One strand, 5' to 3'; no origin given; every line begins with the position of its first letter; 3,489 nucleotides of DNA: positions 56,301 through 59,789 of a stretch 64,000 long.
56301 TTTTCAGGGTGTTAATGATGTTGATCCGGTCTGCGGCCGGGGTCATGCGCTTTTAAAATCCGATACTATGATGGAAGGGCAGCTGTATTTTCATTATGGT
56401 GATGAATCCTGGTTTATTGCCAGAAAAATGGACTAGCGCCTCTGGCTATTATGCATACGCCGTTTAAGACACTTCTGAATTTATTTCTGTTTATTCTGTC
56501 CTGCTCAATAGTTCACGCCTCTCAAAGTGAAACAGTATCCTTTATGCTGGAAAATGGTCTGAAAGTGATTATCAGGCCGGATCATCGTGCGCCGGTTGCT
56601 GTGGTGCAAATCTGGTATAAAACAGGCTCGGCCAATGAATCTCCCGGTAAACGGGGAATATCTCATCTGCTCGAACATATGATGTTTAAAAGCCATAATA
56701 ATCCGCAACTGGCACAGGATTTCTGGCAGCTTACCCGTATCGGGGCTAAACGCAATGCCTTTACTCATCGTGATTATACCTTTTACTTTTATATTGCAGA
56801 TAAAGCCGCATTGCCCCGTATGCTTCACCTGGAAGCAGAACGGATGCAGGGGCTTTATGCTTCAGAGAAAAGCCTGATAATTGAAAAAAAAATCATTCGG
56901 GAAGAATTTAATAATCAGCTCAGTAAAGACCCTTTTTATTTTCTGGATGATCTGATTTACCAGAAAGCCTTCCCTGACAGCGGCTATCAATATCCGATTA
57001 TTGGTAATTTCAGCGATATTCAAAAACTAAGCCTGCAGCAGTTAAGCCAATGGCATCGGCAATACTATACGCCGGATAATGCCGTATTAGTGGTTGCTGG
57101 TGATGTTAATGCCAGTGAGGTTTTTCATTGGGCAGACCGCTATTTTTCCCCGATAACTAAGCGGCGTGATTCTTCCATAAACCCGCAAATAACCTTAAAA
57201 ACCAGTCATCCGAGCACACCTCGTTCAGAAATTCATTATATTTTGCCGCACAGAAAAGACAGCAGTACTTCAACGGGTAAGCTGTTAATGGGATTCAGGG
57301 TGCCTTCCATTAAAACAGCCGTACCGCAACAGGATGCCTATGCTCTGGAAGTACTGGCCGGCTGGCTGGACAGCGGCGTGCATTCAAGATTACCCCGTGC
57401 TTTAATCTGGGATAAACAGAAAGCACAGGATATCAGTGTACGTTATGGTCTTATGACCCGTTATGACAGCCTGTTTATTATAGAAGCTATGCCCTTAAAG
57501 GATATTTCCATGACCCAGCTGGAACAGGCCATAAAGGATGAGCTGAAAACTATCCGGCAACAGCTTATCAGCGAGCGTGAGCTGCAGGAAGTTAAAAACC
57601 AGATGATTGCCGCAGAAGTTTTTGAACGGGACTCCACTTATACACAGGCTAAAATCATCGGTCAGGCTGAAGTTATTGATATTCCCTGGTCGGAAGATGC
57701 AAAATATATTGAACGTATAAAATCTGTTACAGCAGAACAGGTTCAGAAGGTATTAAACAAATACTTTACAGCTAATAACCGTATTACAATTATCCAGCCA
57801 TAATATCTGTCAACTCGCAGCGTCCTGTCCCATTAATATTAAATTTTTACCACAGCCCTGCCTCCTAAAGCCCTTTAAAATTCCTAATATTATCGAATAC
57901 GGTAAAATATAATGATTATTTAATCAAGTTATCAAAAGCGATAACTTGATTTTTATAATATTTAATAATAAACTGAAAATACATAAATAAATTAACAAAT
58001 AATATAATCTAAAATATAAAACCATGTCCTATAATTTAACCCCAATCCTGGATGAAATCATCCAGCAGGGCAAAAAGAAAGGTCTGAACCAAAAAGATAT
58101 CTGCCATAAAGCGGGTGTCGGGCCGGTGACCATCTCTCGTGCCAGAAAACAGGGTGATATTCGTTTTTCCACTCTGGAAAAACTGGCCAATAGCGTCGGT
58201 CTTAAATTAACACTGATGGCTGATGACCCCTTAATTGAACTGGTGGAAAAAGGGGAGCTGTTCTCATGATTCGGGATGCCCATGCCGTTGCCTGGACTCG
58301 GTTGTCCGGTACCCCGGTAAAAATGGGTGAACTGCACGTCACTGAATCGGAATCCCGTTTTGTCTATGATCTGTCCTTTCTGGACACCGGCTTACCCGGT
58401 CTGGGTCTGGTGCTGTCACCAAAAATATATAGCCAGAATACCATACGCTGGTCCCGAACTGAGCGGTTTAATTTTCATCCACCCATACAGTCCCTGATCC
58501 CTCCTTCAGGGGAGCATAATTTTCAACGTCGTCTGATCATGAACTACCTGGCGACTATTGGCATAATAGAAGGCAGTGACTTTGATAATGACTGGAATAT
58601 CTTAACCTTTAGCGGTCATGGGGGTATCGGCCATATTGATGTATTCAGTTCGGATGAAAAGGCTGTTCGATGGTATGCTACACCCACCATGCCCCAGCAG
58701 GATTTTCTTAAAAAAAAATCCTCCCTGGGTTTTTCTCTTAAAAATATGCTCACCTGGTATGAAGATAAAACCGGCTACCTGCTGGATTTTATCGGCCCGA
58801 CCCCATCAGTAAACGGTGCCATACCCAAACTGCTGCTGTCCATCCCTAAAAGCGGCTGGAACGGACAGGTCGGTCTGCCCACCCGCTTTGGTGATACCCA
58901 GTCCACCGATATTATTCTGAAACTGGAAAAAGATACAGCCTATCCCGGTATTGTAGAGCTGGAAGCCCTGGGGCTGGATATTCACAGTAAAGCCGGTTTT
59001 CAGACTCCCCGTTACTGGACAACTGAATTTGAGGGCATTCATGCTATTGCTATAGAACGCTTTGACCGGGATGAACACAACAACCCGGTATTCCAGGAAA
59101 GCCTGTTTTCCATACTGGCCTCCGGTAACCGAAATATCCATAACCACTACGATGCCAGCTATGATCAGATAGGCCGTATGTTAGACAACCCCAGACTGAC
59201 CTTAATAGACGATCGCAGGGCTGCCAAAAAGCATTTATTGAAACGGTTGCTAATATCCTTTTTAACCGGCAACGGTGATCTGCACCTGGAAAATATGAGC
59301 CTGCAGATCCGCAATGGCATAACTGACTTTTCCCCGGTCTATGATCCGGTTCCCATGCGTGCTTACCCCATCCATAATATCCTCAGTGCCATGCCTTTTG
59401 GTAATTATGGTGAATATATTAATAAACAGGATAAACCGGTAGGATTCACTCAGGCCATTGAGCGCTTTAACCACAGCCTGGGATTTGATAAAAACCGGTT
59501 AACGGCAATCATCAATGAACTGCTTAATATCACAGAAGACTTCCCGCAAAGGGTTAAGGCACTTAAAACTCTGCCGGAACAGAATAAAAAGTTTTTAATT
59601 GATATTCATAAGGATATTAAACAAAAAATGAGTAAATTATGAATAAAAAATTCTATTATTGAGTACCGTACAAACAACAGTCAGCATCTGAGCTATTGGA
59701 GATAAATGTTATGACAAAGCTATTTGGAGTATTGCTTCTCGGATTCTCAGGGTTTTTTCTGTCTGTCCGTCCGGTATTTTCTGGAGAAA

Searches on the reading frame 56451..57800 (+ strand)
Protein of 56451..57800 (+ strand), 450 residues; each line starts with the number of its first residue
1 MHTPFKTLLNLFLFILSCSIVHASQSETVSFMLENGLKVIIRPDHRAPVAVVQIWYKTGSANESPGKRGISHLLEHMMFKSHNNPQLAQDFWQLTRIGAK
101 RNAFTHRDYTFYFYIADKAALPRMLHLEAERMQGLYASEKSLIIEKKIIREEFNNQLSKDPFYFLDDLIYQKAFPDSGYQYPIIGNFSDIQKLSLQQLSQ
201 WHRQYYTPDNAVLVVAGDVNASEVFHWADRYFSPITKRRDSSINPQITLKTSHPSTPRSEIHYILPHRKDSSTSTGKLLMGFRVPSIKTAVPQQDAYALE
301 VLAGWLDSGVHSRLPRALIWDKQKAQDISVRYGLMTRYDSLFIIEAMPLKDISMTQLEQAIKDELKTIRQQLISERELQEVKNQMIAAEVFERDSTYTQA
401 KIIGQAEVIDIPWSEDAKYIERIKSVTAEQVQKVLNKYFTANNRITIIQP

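Call 94: search_protein_families(library=padloc, proteins=[window:56451-57800:+], max_evalue=0.001)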
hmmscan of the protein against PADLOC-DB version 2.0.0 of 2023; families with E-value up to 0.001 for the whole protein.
window:56451-57800:+ (450 aa): 0 families

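Call 95: search_protein_families(library=pfam, proteins=[window:56451-57800:+], max_evalue=0.000001)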
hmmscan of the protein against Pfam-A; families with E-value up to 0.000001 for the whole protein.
window:56451-57800:+ (450 aa): 2 families
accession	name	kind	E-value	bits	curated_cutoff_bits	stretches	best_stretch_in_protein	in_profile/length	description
PF05193.26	Peptidase_M16_C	-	1.5e-26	93.8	23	1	192-385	1-181/181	Peptidase M16 inactive domain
PF00675.25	Peptidase_M16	-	1.3e-18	67.7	22.3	1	39-183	2-145/149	Insulinase (Peptidase family M16)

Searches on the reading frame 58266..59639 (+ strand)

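Call 94: search_protein_families(library=padloc, proteins=[window:58266-59639:+], max_evalue=0.001)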
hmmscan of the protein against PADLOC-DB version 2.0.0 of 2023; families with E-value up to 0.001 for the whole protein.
window:58266-59639:+ (458 aa): 1 family
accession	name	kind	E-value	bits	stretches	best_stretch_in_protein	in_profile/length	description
PDLC04340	PDC-M03A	-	0.00012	19.7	1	234-454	51-251/280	-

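Call 95: search_protein_families(library=pfam, proteins=[window:58266-59639:+], max_evalue=0.000001)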
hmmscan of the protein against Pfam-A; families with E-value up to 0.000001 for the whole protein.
window:58266-59639:+ (458 aa): 1 family
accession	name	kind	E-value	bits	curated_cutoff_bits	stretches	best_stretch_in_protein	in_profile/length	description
PF07804.18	HipA_C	-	9.8e-28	97.7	30.5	1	181-421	2-207/213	HipA-like C-terminal domain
